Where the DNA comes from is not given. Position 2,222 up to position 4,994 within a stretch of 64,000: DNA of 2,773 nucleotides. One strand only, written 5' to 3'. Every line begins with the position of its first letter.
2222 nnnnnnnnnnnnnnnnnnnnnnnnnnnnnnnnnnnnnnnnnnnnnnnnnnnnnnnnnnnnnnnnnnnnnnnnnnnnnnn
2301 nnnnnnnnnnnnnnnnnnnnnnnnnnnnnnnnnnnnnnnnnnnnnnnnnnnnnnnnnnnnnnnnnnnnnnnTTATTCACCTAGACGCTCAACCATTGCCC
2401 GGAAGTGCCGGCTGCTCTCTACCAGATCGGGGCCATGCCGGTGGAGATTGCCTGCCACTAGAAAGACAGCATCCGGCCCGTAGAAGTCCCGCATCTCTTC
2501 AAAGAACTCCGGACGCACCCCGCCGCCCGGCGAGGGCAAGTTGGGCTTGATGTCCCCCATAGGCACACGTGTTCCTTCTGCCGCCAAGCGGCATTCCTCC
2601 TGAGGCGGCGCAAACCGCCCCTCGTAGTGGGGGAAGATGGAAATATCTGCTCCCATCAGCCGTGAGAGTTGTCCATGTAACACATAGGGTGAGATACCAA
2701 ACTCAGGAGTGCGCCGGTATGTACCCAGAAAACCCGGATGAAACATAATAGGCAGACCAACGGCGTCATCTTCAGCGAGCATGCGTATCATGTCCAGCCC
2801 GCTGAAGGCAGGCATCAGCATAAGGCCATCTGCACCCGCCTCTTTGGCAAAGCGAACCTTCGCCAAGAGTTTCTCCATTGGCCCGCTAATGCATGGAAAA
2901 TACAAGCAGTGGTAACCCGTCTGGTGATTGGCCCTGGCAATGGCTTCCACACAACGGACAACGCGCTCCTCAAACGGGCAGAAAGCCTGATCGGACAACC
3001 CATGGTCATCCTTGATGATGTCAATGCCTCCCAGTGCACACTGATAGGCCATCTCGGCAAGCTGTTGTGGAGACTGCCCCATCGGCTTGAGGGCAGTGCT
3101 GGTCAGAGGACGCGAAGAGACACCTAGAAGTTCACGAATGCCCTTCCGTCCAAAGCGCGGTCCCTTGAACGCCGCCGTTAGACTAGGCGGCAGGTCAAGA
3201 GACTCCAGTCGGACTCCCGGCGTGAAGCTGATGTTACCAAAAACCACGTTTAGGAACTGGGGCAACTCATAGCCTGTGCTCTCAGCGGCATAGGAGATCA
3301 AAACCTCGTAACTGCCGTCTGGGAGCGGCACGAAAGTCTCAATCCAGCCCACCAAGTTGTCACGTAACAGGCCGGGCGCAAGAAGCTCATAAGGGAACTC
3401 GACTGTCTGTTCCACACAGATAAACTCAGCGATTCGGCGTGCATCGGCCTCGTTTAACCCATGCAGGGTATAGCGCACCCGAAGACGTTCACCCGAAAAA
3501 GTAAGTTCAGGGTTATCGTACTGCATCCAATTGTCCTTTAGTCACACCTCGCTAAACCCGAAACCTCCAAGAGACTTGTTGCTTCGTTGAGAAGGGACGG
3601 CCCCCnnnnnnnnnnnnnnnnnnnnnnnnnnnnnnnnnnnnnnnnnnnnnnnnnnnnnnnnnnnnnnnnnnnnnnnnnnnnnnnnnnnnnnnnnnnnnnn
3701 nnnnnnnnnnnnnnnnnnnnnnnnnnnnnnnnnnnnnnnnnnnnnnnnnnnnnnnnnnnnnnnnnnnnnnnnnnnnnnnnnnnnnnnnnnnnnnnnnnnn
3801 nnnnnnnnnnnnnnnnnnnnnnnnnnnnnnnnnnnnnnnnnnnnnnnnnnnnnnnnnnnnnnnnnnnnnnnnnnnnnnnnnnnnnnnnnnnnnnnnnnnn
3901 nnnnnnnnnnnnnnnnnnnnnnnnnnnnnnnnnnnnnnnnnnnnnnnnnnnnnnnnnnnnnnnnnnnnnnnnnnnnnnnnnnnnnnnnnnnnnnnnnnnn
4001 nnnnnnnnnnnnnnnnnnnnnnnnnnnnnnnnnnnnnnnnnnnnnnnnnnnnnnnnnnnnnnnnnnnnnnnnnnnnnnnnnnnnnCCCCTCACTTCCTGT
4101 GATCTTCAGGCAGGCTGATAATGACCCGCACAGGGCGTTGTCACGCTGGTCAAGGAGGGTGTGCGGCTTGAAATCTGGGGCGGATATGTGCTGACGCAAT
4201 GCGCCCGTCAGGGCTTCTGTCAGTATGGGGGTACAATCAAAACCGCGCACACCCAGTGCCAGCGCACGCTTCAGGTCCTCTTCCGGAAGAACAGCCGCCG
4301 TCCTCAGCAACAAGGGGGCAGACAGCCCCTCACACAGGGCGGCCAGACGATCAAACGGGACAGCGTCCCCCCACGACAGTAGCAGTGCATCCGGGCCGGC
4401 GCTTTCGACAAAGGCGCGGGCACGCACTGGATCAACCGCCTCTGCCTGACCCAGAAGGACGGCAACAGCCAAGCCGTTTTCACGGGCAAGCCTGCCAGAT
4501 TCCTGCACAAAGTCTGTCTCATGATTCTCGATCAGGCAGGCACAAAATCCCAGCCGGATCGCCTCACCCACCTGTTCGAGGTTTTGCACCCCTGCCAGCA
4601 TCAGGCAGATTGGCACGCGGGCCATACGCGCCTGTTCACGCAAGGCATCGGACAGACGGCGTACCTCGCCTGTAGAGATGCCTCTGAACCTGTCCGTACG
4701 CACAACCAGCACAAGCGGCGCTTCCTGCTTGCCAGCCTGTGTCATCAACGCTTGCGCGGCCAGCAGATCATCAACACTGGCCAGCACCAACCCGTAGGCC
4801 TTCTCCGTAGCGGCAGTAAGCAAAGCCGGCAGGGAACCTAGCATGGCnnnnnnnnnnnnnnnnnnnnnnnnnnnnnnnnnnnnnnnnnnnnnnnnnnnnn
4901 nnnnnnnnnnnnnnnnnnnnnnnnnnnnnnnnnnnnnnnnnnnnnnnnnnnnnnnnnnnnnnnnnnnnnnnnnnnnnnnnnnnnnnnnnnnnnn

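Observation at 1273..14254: Eleven-gene operon linking an ascorbate-type PTS and a GH42 glycosidase to a RuBisCO-like protein, a permuted Dha-type kinase and a zinc-less aldolase fold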

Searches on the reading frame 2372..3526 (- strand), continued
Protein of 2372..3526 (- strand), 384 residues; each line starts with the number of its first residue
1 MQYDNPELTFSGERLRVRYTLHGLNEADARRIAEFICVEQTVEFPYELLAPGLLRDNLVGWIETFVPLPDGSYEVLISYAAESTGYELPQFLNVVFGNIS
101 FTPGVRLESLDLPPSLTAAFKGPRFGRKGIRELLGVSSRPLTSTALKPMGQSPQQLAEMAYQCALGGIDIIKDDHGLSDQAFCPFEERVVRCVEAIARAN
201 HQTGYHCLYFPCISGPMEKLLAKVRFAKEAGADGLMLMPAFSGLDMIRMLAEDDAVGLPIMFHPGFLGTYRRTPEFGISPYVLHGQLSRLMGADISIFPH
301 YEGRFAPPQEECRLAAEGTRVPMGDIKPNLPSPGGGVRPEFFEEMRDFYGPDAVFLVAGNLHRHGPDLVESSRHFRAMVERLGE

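Call 66: search_protein_families(library=ncbifam, proteins=[L167:4005-4865:-, L169:9120-9983:+, L084:11712-12743:+, L169:12206-13003:+], max_evalue=1e-10)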
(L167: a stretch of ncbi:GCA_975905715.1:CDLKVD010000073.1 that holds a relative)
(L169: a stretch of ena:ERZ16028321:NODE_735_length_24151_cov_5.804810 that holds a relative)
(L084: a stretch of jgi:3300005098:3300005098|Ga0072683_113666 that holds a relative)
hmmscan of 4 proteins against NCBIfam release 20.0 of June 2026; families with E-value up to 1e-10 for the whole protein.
L167:4005-4865:- (286 aa): 20 families
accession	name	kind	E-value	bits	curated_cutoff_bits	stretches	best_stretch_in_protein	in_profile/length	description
TIGR01859.1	fruc_bis_ald_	equivalog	5.6e-70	236.2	343.05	1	5-280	4-278/282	class II fructose-1,6-bisphosphate aldolase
NF009497.0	PRK12857.1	equivalog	7.9e-69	232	423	1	4-258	5-258/284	class II fructose-1,6-bisphosphate aldolase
NF006626.0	PRK09195.1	subfamily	1e-68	231.5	384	1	4-280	5-280/284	tagatose-bisphosphate aldolase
NF009374.0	PRK12737.1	subfamily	6.4e-68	228.8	383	1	4-280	5-280/284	tagatose-bisphosphate aldolase subunit GatY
TIGR00167.1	cbbA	subfamily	4e-65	220.1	215.6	1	3-252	4-256/290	ketose-bisphosphate aldolase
TIGR01858.1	tag_bisphos_ald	equivalog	2.4e-63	213.9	443.55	1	4-280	3-278/282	tagatose bisphosphate family class II aldolase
NF005284.0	PRK06801.1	equivalog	1.4e-61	208.4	406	1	4-249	5-248/286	ketose 1,6-bisphosphate aldolase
NF006042.0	PRK08185.1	subfamily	2e-58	198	405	1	2-252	2-250/287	hypothetical protein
NF005288.0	PRK06806.1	equivalog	6.4e-58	196.2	396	1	5-249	6-245/281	class II fructose-bisphosphate aldolase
NF006376.0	PRK08610.1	equivalog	2.5e-53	181.7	527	1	4-249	5-248/286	class II fructose-bisphosphate aldolase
NF005943.0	PRK07998.1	equivalog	3.9e-53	180.8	364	1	20-239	19-234/283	class II aldolase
NF005823.0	PRK07709.1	equivalog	1.8e-50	172.4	545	1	4-237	5-236/285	class II fructose-bisphosphate aldolase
NF009375.0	PRK12738.1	equivalog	8.5e-48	163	542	1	4-251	5-249/286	tagatose-bisphosphate aldolase subunit KbaY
NF004493.0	PRK05835.1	equivalog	4.4e-47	160.8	558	1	6-216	6-216/307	class II fructose-bisphosphate aldolase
NF005481.0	PRK07084.1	equivalog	5.7e-39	134.2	511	1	6-219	16-235/324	class II fructose-bisphosphate aldolase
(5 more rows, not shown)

L169:9120-9983:+ (287 aa): 20 families
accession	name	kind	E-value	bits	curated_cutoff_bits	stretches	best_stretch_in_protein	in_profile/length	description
TIGR01859.1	fruc_bis_ald_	equivalog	6e-65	219.8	343.05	1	2-283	1-281/282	class II fructose-1,6-bisphosphate aldolase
NF006626.0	PRK09195.1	subfamily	2.7e-64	217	384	1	3-283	4-283/284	tagatose-bisphosphate aldolase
NF009374.0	PRK12737.1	subfamily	1.2e-62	211.5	383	1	6-283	7-283/284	tagatose-bisphosphate aldolase subunit GatY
NF009497.0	PRK12857.1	equivalog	5.5e-61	206.3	423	1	1-283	2-283/284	class II fructose-1,6-bisphosphate aldolase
TIGR00167.1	cbbA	subfamily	1.7e-59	201.6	215.6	1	1-282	2-288/290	ketose-bisphosphate aldolase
NF005284.0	PRK06801.1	equivalog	2.2e-56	191.4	406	1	2-282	3-284/286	ketose 1,6-bisphosphate aldolase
NF005288.0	PRK06806.1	equivalog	3e-56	190.7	396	1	2-267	3-264/281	class II fructose-bisphosphate aldolase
NF006042.0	PRK08185.1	subfamily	1.9e-55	188.2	405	1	1-283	1-283/287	hypothetical protein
TIGR01858.1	tag_bisphos_ald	equivalog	5.9e-55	186.4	443.55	1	7-283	6-281/282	tagatose bisphosphate family class II aldolase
NF005943.0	PRK07998.1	equivalog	5.5e-53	180.3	364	1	2-272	3-269/283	class II aldolase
NF005823.0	PRK07709.1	equivalog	7.8e-49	167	545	1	2-283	3-284/285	class II fructose-bisphosphate aldolase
NF006376.0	PRK08610.1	equivalog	1.5e-48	166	527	1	2-271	3-272/286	class II fructose-bisphosphate aldolase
NF009375.0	PRK12738.1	equivalog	5e-44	150.6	542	1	7-280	8-280/286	tagatose-bisphosphate aldolase subunit KbaY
NF004493.0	PRK05835.1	equivalog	7.4e-41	140.3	558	1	1-216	1-216/307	class II fructose-bisphosphate aldolase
NF005481.0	PRK07084.1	equivalog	1.2e-34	120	511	1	4-219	14-235/324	class II fructose-bisphosphate aldolase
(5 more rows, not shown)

L084:11712-12743:+ (343 aa): 18 families
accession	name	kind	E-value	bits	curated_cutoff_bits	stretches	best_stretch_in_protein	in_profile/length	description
NF041097.1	keto_inos_dh_IolM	equivalog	3.2e-52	177.5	450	1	7-329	35-379/389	scyllo-inosose 3-dehydrogenase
TIGR00692.1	tdh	equivalog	2.2e-47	161.7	458.35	1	12-339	11-339/340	L-threonine 3-dehydrogenase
NF003808.0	PRK05396.1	equivalog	2.7e-42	144.9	380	1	11-338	12-338/341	L-threonine 3-dehydrogenase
TIGR03989.1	Rxyl_3153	subfamily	6.2e-38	131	440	2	153-338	179-368/370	NDMA-dependent alcohol dehydrogenase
NF007642.0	PRK10309.1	equivalog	5.4e-36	124.5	550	1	1-258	1-258/347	galactitol-1-phosphate 5-dehydrogenase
TIGR03451.1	mycoS_dep_FDH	equivalog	9.2e-34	116.8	512.9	2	154-339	170-357/358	S-(hydroxymethyl)mycothiol dehydrogenase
NF007489.0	PRK10083.1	equivalog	1.1e-32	113.4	376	1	9-327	9-323/339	Zn-dependent oxidoreductase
NF006940.0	PRK09422.1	equivalog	1e-31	110.2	344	1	1-307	1-305/338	alcohol dehydrogenase AdhP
NF010344.0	PRK13771.1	subfamily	6.4e-31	107.5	349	1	6-332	7-325/334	putative alcohol dehydrogenase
NF047908.1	AldhRedAhr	equivalog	4.1e-29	101.5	470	1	12-329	16-324/335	NADPH-dependent aldehyde reductase Ahr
NF041172.1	AcrlCoa_red_Thmprot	equivalog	2e-25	89.4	500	1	4-329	5-323/334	acryloyl-CoA reductase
TIGR02818.1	adh_III_F_hyde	equivalog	1e-23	84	543.95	0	6-106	8-111/368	S-(hydroxymethyl)glutathione dehydrogenase/class III alcohol dehydrogenase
TIGR03366.1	HpnZ_proposed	hypoth_equivalog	2.5e-23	82.8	328.1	1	21-318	2-313/315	putative phosphonate catabolism associated alcohol dehydrogenase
TIGR03201.1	dearomat_had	equivalog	3.1e-21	75.9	338.65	1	14-219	13-224/349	6-hydroxycyclohex-1-ene-1-carbonyl-CoA dehydrogenase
NF007375.0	PRK09880.1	equivalog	8.8e-21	74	469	1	5-325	9-328/344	L-idonate 5-dehydrogenase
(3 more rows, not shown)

L169:12206-13003:+ (265 aa): 7 families
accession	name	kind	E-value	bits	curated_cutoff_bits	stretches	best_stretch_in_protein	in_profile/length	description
TIGR01457.1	HAD-SF-IIA-hyp2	hypoth_equivalog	5.6e-55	186.5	247.65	1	10-255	3-248/249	TIGR01457 family HAD-type hydrolase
NF053752.1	TK1734_fam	exception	1.1e-54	185.4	475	1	10-258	2-257/260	2-phosphoglycolate phosphatase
TIGR01452.1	PGP_euk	subfamily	2.3e-51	174.9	201.95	2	110-245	125-262/279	phosphoglycolate/pyridoxal phosphate family phosphatase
TIGR01460.1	HAD-SF-IIA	subfamily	4.7e-44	151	100.15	1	12-232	2-246/246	HAD-IIA family hydrolase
NF007762.0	PRK10444.1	equivalog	4.3e-43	147.7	368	1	9-255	4-246/250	HAD-IIA family hydrolase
TIGR01458.1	HAD-SF-IIA-hyp3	hypoth_equivalog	1e-20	74.2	175.95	1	9-255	2-249/257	TIGR01458 family HAD-type hydrolase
TIGR01459.1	HAD-SF-IIA-hyp4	hypoth_equivalog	4.9e-15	55.6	103.75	1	8-230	8-241/242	TIGR01459 family HAD-type hydrolase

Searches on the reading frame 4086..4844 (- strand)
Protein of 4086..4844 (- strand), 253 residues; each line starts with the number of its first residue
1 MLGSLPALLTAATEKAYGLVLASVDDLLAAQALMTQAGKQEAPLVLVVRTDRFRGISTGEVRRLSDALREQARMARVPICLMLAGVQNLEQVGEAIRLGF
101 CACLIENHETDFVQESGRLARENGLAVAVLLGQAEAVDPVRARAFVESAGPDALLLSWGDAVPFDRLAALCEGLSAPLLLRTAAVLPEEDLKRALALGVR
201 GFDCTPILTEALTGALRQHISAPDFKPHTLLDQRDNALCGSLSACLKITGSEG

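Call 33: search_solved_structures(query=window:4086-4844:-, max_evalue=0.01, show_alignments=2)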
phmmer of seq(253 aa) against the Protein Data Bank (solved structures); distinct sequences matched with E-value up to 0.01: 13.
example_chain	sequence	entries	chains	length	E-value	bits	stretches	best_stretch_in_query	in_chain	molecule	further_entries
1rv8_A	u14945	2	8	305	4.8e-11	45.9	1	8-194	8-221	fructose-1,6-bisphosphate aldolase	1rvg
2fjk_A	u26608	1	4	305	4.8e-10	42.6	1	8-198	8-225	Fructose-bisphosphate aldolase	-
8q57_A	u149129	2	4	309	6.8e-10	42.1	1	8-169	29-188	Tagatose-1,6-bisphosphate aldolase kbaY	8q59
1gvf_A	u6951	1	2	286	1.2e-08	38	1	16-218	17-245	TAGATOSE-BISPHOSPHATE ALDOLASE AGAY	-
8q58_A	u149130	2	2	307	4.8e-07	32.8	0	12-164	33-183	Ketose-bisphosphate aldolase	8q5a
3gb6_A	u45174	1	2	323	6.1e-06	29.2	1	5-158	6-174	Fructose-bisphosphate aldolase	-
7ncc_A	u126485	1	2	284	1e-05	28.5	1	4-248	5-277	Putative class II fructose-1,6-bisphosphate aldolase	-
3gak_A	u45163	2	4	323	4.1e-05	26.4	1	5-158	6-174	Fructose-bisphosphate aldolase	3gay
2isv_A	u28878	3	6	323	5.8e-05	25.9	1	5-122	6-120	Putative fructose-1,6-bisphosphate aldolase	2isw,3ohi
3q94_A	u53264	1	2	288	8e-05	25.5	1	4-218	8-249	Fructose-bisphosphate aldolase, class II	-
4to8_A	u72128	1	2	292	0.00024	24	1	4-201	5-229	Fructose-1,6-bisphosphate aldolase, class II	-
5u4n_A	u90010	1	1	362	0.0015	21.3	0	4-105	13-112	Fructose-1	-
7nc7_A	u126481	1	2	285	0.0018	21.1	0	4-132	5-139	Fructose-bisphosphate aldolase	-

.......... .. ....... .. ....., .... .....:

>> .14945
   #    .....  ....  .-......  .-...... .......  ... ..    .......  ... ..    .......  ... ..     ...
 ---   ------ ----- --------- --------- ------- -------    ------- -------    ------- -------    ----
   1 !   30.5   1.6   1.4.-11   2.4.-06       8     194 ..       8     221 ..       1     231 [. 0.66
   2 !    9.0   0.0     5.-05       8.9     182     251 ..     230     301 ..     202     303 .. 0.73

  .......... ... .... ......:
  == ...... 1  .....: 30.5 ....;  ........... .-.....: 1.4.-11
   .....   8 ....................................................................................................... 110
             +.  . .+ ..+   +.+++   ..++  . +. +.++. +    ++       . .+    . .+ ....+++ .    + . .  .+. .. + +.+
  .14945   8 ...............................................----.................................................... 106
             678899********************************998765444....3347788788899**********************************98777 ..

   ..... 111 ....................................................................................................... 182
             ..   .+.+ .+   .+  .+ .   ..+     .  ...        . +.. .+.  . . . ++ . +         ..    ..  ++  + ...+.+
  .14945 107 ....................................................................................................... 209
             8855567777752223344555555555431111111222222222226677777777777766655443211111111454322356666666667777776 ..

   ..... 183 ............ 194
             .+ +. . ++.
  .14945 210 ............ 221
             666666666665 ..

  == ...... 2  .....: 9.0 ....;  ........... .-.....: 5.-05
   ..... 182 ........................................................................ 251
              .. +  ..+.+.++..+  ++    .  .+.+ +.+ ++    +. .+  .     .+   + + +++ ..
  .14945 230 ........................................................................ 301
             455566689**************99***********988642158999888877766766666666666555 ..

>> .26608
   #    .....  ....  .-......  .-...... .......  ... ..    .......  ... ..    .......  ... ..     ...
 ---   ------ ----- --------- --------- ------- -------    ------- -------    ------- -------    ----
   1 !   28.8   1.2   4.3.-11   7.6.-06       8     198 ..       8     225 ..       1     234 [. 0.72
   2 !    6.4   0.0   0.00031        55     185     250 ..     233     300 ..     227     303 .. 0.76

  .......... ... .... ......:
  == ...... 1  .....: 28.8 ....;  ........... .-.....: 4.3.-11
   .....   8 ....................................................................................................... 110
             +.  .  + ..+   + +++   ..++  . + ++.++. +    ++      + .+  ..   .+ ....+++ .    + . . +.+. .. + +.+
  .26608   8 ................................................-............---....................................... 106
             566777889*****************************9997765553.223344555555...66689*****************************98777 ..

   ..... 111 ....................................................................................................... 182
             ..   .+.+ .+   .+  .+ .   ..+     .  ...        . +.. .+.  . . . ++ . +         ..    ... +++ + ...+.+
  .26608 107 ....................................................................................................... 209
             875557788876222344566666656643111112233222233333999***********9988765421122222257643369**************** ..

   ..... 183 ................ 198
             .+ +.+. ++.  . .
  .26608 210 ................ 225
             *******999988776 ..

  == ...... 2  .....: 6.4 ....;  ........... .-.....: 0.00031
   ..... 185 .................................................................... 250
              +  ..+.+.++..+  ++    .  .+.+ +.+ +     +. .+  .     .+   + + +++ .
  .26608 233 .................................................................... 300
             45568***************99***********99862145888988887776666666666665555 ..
